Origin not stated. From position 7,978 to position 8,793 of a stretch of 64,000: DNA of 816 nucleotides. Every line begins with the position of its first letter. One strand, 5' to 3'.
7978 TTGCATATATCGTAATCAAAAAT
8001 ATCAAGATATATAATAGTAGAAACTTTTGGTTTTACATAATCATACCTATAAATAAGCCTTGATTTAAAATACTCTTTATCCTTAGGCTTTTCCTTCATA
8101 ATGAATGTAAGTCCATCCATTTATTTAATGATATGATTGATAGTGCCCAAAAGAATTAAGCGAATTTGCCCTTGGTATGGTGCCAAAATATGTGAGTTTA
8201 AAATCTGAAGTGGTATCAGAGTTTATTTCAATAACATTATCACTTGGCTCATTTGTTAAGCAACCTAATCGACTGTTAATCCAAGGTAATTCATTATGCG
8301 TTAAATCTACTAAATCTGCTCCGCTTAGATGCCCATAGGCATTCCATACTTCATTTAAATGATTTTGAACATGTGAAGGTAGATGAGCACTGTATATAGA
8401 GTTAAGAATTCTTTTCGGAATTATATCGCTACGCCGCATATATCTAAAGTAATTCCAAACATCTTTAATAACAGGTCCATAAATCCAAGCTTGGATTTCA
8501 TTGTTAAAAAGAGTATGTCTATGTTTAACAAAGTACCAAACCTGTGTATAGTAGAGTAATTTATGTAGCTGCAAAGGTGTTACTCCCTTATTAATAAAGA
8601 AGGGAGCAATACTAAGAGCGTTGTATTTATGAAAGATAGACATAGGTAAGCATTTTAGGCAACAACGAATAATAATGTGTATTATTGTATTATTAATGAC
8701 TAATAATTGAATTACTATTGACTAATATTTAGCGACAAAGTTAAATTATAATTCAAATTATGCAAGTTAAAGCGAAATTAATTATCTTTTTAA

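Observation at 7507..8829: Self-contained Panacea (DUF4065) two-gene cassette whose partner is an unrecognisable 182-aa protein: candidate new toxin family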

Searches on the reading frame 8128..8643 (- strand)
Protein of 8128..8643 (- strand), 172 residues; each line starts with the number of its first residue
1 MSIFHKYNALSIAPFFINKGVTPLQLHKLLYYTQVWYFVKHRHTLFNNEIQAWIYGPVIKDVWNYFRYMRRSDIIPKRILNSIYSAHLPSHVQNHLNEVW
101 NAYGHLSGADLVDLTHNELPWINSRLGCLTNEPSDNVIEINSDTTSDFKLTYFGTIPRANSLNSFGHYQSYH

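Call 3: search_protein_families(library=pfam, proteins=[window:8128-8643:-], max_evalue=1)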
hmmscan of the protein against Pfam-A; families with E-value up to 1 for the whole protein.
window:8128-8643:- (172 aa): 2 families
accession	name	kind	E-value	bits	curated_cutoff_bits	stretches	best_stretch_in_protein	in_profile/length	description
PF13274.11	SocA_Panacea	-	3.9e-19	70.1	25.7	1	26-121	1-112/113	Antitoxin SocA-like, Panacea domain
PF10321.15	7TM_GPCR_Srt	-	0.099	12.1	23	1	15-62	142-188/313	Serpentine type 7TM GPCR chemoreceptor Srt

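Call 4: search_protein_families(library=padloc, proteins=[window:8128-8643:-], max_evalue=1)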
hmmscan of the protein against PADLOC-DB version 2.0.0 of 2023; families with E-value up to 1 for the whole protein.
window:8128-8643:- (172 aa): 0 families

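Call 5: search_protein_families(library=phrogs, proteins=[window:8128-8643:-], max_evalue=1)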
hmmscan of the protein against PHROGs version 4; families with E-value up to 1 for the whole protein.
window:8128-8643:- (172 aa): 2 families
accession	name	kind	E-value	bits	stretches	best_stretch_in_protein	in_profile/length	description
phrog_1281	-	unknown function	1.5e-31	110.6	1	4-130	5-135/195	-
phrog_10390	-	unknown function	2.8e-30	106.9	1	5-139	147-283/299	-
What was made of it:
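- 8125..8643 (-): panA: a 172-aa standalone Panacea/DUF4065 protein. The Pfam domain covers residues 26-121. It is followed by a conserved, clade-specific C-terminal extension of about 50 aa. PF13274 at E 3.9e-19 (call 3). phrog_1281 at E 1.5e-31 (call 5).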

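Call 14: find_homologous_proteins(query=window:8128-8643:-, max_evalue=0.00001)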
Query window:8128-8643:- (172 aa): 31 proteins with E <= 0.00001 among 49 candidates.
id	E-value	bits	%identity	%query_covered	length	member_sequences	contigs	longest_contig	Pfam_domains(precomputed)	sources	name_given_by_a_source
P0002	8.4e-115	399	100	100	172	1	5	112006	PF13274.12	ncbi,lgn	-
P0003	4.0e-58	214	59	96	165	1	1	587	PF13274.12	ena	-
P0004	9.0e-57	210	56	96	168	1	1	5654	PF13274.12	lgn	-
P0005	1.9e-55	205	57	95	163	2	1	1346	PF13274.12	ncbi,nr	ncbi:MAG: DUF4065 domain-containing protein [Okeania sp. SIO3C4]|nr:DUF4065 domain-containing protei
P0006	3.7e-55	204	58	96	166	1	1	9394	PF13274.12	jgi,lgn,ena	-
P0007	4.0e-55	204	57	96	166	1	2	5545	PF13274.12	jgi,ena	-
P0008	7.0e-55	204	59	94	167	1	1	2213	PF13274.12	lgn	-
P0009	6.0e-54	200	56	96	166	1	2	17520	PF13274.12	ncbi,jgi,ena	-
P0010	6.6e-54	200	58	95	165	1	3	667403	PF13274.12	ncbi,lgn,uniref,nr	ncbi:Panacea domain-containing protein [Marinilabilia salmonicolor]|uniref:Panacea domain-containing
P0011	1.5e-53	199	56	95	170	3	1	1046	PF13274.12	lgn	-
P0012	1.7e-53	199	56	94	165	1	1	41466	PF13274.12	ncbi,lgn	-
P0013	1.9e-53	199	55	96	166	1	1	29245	PF13274.12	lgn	-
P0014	5.8e-53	197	54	96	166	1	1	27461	PF13274.12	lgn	-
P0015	1.8e-52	196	60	90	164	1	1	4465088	PF13274.12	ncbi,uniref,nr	ncbi:DUF4065 domain-containing protein [Halosquirtibacter laminarini]|uniref:DUF4065 domain-containi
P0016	2.0e-52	196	53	96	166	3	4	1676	PF13274.12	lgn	-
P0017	3.8e-52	195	60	88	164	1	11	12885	PF13274.12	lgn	-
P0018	4.9e-52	194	57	95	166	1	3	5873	PF13274.12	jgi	jgi:uncharacterized phage-associated protein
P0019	9.9e-52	193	55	96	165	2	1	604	PF13274.12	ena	-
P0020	1.0e-51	193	55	94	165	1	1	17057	PF13274.12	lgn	-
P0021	2.6e-51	192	54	99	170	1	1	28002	PF13274.12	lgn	-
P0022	5.7e-51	191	52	94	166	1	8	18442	PF13274.12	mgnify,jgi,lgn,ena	mgnify:CR=1 FL=1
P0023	7.5e-50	187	52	95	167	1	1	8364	PF13274.12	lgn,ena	-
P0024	1.0e-49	187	51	99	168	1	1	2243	PF13274.12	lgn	-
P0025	1.9e-49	186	57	88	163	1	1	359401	PF13274.12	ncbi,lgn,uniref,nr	ncbi:DUF4065 domain-containing protein [Ornithobacterium rhinotracheale]|uniref:Panacea domain-conta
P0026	1.1e-48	183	55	92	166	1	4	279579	PF13274.12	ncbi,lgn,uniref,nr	ncbi:DUF4065 domain-containing protein [Myroides odoratimimus]|uniref:Panacea domain-containing prot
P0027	4.0e-48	182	52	96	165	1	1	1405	PF13274.12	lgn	-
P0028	3.7e-47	178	49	95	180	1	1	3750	PF13274.12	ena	-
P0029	7.1e-44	168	51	96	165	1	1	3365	PF13274.12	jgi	jgi:uncharacterized phage-associated protein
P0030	2.5e-37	146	56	74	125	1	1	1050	PF13274.12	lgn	-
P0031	1.1e-7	50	33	75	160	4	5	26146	PF13274.12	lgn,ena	-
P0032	1.2e-6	46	30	60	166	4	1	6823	PF13274.12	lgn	-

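Call 15: find_encoding_contigs(protein=P0010, flank=4000, max_places=2)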
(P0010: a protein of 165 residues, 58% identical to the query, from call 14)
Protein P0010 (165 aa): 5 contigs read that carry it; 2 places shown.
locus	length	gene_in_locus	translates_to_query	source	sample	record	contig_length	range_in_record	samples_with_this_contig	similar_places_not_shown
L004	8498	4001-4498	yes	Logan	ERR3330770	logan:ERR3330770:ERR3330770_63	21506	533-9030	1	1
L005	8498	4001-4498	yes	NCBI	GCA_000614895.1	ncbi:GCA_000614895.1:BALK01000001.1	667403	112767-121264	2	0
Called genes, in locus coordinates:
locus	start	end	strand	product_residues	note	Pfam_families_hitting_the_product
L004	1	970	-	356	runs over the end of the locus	PF16144:DUF4852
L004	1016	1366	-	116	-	-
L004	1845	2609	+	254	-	PF00149:Metallophos, PF12850:Metallophos_2 (faint)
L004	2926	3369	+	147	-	PF20194:DUF6557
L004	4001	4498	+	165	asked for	PF13274:SocA_Panacea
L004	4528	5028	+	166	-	-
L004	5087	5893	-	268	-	-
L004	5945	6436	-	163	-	-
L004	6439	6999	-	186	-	PF13274:SocA_Panacea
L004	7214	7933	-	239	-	-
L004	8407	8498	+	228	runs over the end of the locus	-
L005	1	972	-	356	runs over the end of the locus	PF16144:DUF4852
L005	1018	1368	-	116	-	-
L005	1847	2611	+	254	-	PF00149:Metallophos, PF12850:Metallophos_2 (faint)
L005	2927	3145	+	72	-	PF20194:DUF6557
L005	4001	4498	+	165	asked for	PF13274:SocA_Panacea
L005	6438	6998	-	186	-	PF13274:SocA_Panacea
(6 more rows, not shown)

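Call 16: find_encoding_contigs(protein=P0015, flank=4000, max_places=2)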
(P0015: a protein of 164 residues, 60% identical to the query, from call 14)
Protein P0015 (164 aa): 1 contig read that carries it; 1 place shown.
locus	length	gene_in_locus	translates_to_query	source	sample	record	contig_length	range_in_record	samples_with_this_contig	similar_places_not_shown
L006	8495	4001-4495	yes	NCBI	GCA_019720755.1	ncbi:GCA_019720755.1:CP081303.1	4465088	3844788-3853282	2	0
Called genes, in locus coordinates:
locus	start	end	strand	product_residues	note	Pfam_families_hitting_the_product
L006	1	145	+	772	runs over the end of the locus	PF21544:PorZ_N_b_propeller, PF07494:Reg_prop (faint)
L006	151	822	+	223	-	PF11967:RecO_N, PF02565:RecO_C (weak)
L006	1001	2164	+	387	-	PF00155:Aminotran_1_2, PF00266:Aminotran_5 (weak)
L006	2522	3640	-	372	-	-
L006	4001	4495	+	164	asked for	PF13274:SocA_Panacea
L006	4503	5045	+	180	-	-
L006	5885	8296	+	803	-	PF13620:CarboxypepD_reg, PF13715:CarbopepD_reg_2 (weak), PF14905:OMP_b-brl_3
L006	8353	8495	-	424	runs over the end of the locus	PF06738:ThrE, PF12821:ThrE_2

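Call 17: find_encoding_contigs(protein=P0025, flank=4000, max_places=2)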
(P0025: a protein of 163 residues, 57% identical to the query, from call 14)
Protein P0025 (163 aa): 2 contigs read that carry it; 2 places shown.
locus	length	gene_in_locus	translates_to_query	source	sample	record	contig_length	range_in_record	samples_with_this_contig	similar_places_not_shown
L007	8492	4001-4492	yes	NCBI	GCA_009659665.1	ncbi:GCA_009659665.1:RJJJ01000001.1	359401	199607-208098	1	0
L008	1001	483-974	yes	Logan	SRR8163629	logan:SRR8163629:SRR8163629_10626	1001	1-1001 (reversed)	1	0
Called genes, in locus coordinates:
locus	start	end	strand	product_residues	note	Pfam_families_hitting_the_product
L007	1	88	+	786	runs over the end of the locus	-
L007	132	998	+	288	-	PF01551:Peptidase_M23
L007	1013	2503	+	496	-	PF03321:GH3, PF23571:GH3_M, PF23572:GH3_C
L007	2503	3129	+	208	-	PF04973:NMN_transporter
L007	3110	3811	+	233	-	PF20582:UPF0758_N, PF04002:RadC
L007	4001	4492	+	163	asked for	PF13274:SocA_Panacea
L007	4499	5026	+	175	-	-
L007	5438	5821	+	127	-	PF18291:HU-HIG, PF00216:Bac_DNA_binding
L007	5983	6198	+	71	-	-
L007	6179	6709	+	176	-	-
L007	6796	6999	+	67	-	-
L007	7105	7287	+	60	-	-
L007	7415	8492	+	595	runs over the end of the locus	PF00575:S1, PF21710:Spt6_S1 (faint), PF00575:S1, PF23459:S1_RRP5 (weak), PF00575:S1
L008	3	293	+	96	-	?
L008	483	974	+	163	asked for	PF13274:SocA_Panacea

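Call 18: find_encoding_contigs(protein=P0026, flank=4000, max_places=2)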
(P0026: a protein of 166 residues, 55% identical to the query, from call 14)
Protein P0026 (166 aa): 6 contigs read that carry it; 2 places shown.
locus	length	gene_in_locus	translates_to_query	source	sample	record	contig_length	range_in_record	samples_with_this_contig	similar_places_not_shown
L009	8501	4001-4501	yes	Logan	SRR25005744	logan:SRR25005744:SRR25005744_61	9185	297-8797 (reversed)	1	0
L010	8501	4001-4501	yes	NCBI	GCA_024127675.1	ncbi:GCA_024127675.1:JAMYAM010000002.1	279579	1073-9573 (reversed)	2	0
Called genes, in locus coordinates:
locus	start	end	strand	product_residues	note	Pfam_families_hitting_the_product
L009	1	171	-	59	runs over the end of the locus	-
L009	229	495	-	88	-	PF12728:HTH_17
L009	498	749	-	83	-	-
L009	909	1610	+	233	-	PF00717:Peptidase_S24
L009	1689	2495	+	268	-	-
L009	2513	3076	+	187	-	-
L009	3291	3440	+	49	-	-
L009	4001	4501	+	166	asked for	PF13274:SocA_Panacea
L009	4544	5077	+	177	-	-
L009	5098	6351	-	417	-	PF13102:Phage_int_SAM_5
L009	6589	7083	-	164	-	PF05163:DinB, PF12867:DinB_2 (weak)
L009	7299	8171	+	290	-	PF13621:Cupin_8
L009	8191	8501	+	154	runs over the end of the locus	PF02631:RecX_HTH2, PF21981:RecX_HTH3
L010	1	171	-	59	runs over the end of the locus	-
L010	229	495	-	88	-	PF12728:HTH_17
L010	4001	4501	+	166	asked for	PF13274:SocA_Panacea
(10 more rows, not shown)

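Call 49: find_related_loci(query=A4, collection=genome_contigs, flank=3000)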
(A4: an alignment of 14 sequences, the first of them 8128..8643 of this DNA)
Query A4 (172 aa) in genome_contigs; peptide patterns used: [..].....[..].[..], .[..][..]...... (x = any residue, [..] = any of these).
71 stretches matched a pattern; 25 encode a relative of the query (tblastn E <= 1e-3); 25 distinct loci.
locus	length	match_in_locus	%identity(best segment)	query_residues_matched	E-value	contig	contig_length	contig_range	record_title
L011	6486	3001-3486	56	7-171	4e-62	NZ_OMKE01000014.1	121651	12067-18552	Aquimarina aquimarini strain Aq135, whole genome shotgun sequence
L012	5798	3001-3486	57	7-171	2e-61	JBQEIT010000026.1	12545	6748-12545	MAG: Psychroflexus halocasei isolate AOP1_H1_surf _bin _7 AOP1_H1_surf.bin.7_26, whole genome shotgun sequence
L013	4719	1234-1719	57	7-171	2e-60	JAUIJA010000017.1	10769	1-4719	MAG: Bacteroidia bacterium isolate Co_bin.288 NODE_34126_length_10769_cov_2.179384, whole genome shotgun sequence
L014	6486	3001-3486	55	7-171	2e-59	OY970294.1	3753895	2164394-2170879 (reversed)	MAG: uncultured Flavobacteriales bacterium isolate MFD03250.bin.c.3 genome assembly, chromosome: 1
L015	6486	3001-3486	54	7-171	3e-59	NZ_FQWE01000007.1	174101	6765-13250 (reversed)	Flavobacterium segetis strain DSM 19741, whole genome shotgun sequence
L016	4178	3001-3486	56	7-171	3e-59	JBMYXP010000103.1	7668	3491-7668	MAG: Winogradskyella sp. isolate ME_XS_2208_bin_77 ME_XS_2208_bin_77_102, whole genome shotgun sequence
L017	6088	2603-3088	56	7-171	2e-59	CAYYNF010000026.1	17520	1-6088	MAG TPA_asm: uncultured Flavobacteriaceae bacterium isolate SRP237667_co1_33 genome assembly, contig: NODE_657_length_17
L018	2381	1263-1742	55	9-171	2e-59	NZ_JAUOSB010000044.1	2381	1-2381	Wenyingzhuangia sp. 2_MG-2023 strain B3M12 JILBFBID_44, whole genome shotgun sequence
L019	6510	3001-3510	52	1-170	1e-58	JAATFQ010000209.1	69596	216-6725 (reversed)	MAG: Sphingobacteriales bacterium isolate bin_233 k141_606012, whole genome shotgun sequence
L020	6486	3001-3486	53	7-171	3e-58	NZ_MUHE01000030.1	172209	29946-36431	Flavobacterium psychrophilum DSM 3660 = ATCC 49418 WGS0040_contig_30, whole genome shotgun sequence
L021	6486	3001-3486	55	7-171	2e-58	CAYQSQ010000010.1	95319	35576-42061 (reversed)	MAG TPA_asm: uncultured Flavobacterium sp. isolate SRP150892_co2_153 genome assembly, contig: NODE_194_length_95319_cov_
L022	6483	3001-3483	58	6-168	2e-58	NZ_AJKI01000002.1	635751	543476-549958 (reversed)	Marinilabilia salmonicolor JCM 21150 Contig2, whole genome shotgun sequence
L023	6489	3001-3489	53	5-171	9e-58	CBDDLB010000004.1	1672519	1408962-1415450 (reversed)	MAG: Bacteroidales bacterium isolate 5b4c7415-97b6-4acf-9de4-4614e48eac80 genome assembly, contig: contig_4, whole genom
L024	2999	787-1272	55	7-171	9e-58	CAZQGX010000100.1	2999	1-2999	MAG TPA_asm: uncultured Flavobacteriaceae bacterium isolate binchicken_co405_11 genome assembly, contig: NODE_51211_leng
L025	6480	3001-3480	56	6-168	2e-57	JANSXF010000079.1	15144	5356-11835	MAG: Flavobacteriaceae bacterium isolate bin.18 k141_214814_length_15144_cov_11.1678, whole genome shotgun sequence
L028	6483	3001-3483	54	8-172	1e-54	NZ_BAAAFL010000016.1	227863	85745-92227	Fulvivirga kasyanovii strain JCM 16186 sequence16, whole genome shotgun sequence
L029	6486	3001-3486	51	9-170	3e-51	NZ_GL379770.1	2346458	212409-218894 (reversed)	Sphingobacterium spiritivorum ATCC 33861 SCAFFOLD1, whole genome shotgun sequence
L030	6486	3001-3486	48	9-170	8e-50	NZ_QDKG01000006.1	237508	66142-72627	Sphingobacterium corticibacter strain 2c-3 Scaffold6, whole genome shotgun sequence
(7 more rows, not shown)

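Call 54: list_cluster_members(proteins=[L015:3493-4032:+, L029:3498-4052:+, P0001, P0002, L015:2989-3486:+, L029:2980-3486:+, P0060, P0040])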
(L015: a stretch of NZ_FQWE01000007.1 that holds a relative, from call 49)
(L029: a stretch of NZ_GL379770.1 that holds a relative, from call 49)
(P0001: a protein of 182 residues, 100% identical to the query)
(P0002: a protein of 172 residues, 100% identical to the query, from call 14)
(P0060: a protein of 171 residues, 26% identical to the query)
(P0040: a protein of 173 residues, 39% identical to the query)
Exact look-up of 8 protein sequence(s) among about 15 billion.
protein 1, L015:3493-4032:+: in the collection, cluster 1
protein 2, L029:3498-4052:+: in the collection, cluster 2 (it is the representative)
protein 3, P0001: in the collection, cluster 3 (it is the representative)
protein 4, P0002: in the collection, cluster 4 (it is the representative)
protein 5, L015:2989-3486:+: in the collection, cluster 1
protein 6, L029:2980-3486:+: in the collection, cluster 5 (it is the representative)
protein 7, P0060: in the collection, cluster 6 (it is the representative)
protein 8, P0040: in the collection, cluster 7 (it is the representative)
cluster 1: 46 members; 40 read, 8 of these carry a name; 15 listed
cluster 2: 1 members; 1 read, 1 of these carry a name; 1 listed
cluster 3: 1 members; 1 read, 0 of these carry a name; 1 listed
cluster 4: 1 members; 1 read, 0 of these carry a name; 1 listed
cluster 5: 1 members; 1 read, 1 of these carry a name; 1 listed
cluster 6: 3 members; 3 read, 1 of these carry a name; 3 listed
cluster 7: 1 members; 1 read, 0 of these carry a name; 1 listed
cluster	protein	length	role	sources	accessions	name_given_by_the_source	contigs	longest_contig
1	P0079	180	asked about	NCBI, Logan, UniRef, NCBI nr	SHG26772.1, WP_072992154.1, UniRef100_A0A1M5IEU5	hypothetical protein SAMN05444396_1076 [Flavobacterium segetis] | Uncharacterized protein n=1 Tax=Flavobacterium segetis TaxID=271157 RepID=A0A1M5IEU5_9FLAO | hypothetical protein [Flavobacterium segetis]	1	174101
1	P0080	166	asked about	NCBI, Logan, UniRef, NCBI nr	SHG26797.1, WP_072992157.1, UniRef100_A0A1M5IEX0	Uncharacterized phage-associated protein [Flavobacterium segetis] | Uncharacterized phage-associated protein n=1 Tax=Flavobacterium segetis TaxID=271157 ... | type II toxin-antitoxin system antitoxin SocA domain-containing protein [Flavobacterium ...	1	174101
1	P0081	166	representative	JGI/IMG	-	-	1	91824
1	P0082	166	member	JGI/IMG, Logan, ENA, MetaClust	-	uncharacterized phage-associated protein | \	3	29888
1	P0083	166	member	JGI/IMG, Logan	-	uncharacterized phage-associated protein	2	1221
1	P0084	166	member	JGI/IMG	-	uncharacterized phage-associated protein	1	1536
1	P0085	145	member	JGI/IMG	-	uncharacterized phage-associated protein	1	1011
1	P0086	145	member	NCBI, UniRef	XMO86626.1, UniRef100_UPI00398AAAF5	type II toxin-antitoxin system antitoxin SocA domain-containing protein [Algibacter sp. ... | Panacea domain-containing protein n=1 Tax=Algibacter sp. AS12 TaxID=3135773 ...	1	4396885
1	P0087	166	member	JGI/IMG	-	uncharacterized phage-associated protein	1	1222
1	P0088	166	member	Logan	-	-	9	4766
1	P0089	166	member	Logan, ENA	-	-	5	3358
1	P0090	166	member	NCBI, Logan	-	-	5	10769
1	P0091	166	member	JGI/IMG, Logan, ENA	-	-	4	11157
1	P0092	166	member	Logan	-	-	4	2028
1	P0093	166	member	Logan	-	-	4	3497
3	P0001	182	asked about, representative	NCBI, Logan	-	-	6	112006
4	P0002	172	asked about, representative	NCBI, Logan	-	-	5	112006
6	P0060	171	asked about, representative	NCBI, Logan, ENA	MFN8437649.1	MAG: hypothetical protein U0V72_08420 [Cytophagales bacterium]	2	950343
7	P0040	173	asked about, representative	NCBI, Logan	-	-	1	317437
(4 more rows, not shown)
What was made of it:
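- On PanT cluster T77: The accessions of the L015 and L029 proteins were confirmed (call 54).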

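Call 65: search_protein_families(library=ncbifam, proteins=[window:8128-8643:-], max_evalue=0.1)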
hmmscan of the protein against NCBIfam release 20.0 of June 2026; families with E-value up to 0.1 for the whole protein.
window:8128-8643:- (172 aa): 1 family
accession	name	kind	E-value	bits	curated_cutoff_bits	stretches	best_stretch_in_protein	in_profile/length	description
NF047745.1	SocA_antitoxin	equivalog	1.3e-13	51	190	1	19-121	19-129/176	type VI toxin-antitoxin system SocA family antitoxin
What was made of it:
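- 8125..8643 (-): The NCBIfam SocA equivalog scores only 51 bits against a cut-off of 190 (call 65).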

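Call 71: search_protein_families(library=pfam, proteins=[L011:1338-2723:+, L011:4638-6131:-, L014:1038-2489:-, L014:4408-5637:-, L015:542-2065:-, L015:4588-5781:+, L020:1585-2550:-, L020:4037-4717:-, L029:1877-2494:+, L029:4192-4722:-], max_evalue=0.0001)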
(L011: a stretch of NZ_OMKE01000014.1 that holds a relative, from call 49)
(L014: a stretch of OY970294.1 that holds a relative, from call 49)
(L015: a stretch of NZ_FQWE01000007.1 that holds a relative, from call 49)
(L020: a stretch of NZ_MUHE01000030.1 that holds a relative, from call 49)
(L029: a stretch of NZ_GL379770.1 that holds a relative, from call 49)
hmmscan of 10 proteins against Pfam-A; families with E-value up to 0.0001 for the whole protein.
L011:1338-2723:+ (462 aa): 1 family
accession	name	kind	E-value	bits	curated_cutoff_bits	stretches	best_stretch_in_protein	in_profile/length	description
PF18942.5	DUF5689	-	7.5e-48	163.7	28.6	1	63-270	19-213/217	Family of unknown function (DUF5689)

L011:4638-6131:- (498 aa): 1 family
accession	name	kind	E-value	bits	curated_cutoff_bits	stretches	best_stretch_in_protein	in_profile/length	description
PF02661.23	Fic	-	1e-14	55.6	24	1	236-336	3-92/93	Fic/DOC family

L014:1038-2489:- (484 aa): 1 family
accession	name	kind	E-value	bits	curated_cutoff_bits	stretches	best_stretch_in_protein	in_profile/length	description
PF14903.11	WG_beta_rep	-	2.4e-67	223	25.6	4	158-192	1-35/35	WG containing repeat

L014:4408-5637:- (410 aa): 11 families
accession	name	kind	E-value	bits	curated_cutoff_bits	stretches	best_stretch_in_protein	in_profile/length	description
PF13431.12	TPR_17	-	8.5e-21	72.9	24.4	1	311-340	2-31/34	Tetratricopeptide repeat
PF13414.12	TPR_11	-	2.8e-18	65.7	26.8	2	297-332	3-38/42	TPR repeat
PF13676.11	TIR_2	-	1.7e-15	58.1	28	1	9-122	1-118/122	TIR domain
PF07719.23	TPR_2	-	2e-15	56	27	0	292-321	5-34/34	Tetratricopeptide repeat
PF00515.34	TPR_1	-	1.1e-14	53.9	27.8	0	322-355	1-34/34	Tetratricopeptide repeat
PF13181.12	TPR_8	-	6.2e-13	48.2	25.7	0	291-320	4-33/34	Tetratricopeptide repeat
PF14559.12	TPR_19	-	2.3e-10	41.1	25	0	269-326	6-63/68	Tetratricopeptide repeat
PF13424.12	TPR_12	-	2.1e-07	31.4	30.1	0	256-318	6-75/77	Tetratricopeptide repeat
PF01582.25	TIR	-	2.8e-06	27.7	21.3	1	22-97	19-94/179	TIR domain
PF22860.2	DUF7017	-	5.8e-05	23.5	27.5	0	220-318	2-101/141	Domain of unknown function (DUF7017)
PF13428.12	TPR_14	-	8.1e-05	23.4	23.5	0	226-260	8-42/44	Tetratricopeptide repeat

L015:542-2065:- (508 aa): 1 family
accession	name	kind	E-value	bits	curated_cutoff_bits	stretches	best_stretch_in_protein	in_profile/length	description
PF07291.16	MauE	-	1.5e-31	109.8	27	1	9-135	2-127/128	Methylamine utilisation protein MauE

L015:4588-5781:+ (398 aa): 1 family
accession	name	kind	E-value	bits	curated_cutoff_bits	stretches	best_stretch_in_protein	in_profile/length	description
PF13173.12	AAA_14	-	7.4e-28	97.6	27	1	32-155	3-129/129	AAA domain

L020:1585-2550:- (322 aa): 0 families

L020:4037-4717:- (227 aa): 1 family
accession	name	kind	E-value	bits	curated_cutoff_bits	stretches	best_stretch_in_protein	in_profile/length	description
PF04383.19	KilA-N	-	3.5e-20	72.3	23.8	1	14-139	7-106/107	KilA-N domain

L029:1877-2494:+ (206 aa): 0 families

L029:4192-4722:- (177 aa): 0 families

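Call 72: search_protein_families(library=pfam, proteins=[L021:2443-2784:-, L021:4099-4485:+, L028:2208-2852:-, L028:4338-5057:+, L030:1793-2698:+, L030:4143-4955:-, L019:17-2026:+, L019:4627-4914:+, L023:2319-2933:+, L023:3930-4421:+], max_evalue=0.0001)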
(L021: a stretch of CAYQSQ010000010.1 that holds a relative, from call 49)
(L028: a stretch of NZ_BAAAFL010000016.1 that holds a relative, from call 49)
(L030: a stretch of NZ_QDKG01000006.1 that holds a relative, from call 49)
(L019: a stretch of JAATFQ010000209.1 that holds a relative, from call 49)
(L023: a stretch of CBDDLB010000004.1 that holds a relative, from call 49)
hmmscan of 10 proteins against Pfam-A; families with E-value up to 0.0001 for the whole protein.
L021:2443-2784:- (114 aa): 1 family
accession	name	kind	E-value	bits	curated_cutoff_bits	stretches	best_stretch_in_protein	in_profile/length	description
PF01250.22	Ribosomal_S6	-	8.1e-29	100.1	27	1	3-91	1-89/90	Ribosomal protein S6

L021:4099-4485:+ (129 aa): 0 families

L028:2208-2852:- (215 aa): 1 family
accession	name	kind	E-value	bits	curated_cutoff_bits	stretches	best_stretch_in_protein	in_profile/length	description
PF07661.19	MORN_2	-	4.1e-24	82.3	29.6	0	53-73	1-21/22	MORN repeat variant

L028:4338-5057:+ (240 aa): 0 families

L030:1793-2698:+ (302 aa): 2 families
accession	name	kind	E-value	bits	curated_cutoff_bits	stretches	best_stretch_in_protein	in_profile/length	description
PF18860.6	AbiJ_NTD3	-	1e-55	188.2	32.5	1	4-170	1-165/167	AbiJ N-terminal domain 3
PF14355.11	Abi_C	-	2.9e-28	98.2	24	1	215-296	2-83/83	Abortive infection C-terminus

L030:4143-4955:- (271 aa): 1 family
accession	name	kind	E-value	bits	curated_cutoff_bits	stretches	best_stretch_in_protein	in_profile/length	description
PF14355.11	Abi_C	-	2.1e-09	37.8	24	1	181-249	3-81/83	Abortive infection C-terminus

L019:17-2026:+ (670 aa): 5 families
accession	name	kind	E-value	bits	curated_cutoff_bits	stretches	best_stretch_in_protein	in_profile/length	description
PF02518.31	HATPase_c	-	1.6e-24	86.9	26.4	1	563-670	3-108/111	Histidine kinase-, DNA gyrase B-, and HSP90-like ATPase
PF07719.23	TPR_2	-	4e-11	42.6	27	0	145-171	5-31/34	Tetratricopeptide repeat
PF13424.12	TPR_12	-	1e-10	42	30.1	0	240-299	6-66/77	Tetratricopeptide repeat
PF00515.34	TPR_1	-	1e-09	38.2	27.8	0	190-216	3-29/34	Tetratricopeptide repeat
PF00512.31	HisKA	-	2.6e-05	24.6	26.9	1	455-512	3-58/66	His Kinase A (phospho-acceptor) domain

L019:4627-4914:+ (96 aa): 0 families

L023:2319-2933:+ (205 aa): 1 family
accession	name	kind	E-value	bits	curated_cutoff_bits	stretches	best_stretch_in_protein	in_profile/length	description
PF12762.13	DDE_Tnp_IS1595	-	1e-20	74.7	27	1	36-174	2-153/153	ISXO2-like transposase domain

L023:3930-4421:+ (164 aa): 2 families
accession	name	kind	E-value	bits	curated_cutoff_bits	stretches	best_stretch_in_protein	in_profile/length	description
PF13565.12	HTH_32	-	6.5e-14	52.7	33.7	1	64-144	1-73/73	Homeodomain-like domain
PF13551.12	HTH_29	-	6.9e-09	36.1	28.1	1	44-100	13-64/64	Winged helix-turn helix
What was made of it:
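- Context elsewhere: AbiJ and Abi_C on both sides, TIR-TPR, Fic, AAA_14, KilA-N, an integrase with an S24 repressor, IS elements, and a second PanA pair (calls 15, 18, 71, 72).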
